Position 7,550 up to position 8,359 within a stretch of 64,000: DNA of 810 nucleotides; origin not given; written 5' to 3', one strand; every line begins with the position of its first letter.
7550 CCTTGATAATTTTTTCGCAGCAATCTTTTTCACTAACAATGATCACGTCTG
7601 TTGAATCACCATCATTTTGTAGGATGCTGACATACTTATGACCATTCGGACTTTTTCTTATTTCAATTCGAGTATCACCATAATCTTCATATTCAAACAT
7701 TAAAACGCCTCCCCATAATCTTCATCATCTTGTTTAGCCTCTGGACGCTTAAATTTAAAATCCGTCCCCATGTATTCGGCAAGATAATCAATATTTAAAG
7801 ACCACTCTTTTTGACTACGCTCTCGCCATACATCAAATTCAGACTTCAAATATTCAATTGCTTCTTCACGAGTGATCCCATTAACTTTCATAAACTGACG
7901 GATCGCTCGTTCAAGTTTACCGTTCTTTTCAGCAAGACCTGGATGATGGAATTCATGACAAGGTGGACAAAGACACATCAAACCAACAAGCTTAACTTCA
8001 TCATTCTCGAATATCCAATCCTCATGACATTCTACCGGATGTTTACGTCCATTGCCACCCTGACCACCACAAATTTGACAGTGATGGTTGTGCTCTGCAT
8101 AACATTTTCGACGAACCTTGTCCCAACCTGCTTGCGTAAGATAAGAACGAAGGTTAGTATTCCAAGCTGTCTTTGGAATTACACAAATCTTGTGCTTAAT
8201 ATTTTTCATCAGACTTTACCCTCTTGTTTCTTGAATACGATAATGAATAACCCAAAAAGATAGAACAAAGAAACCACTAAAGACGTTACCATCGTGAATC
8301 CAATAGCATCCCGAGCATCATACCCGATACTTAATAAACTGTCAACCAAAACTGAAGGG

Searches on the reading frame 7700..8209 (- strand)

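Call 56: search_protein_families(library=pfam, proteins=[window:7700-8209:-], max_evalue=0.001)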
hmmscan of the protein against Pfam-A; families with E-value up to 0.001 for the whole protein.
window:7700-8209:- (169 aa): 1 family
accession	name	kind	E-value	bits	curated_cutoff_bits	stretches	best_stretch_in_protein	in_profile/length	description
PF14555.12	UBA_4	-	0.00014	22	21.8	0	101-123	2-24/43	UBA-like domain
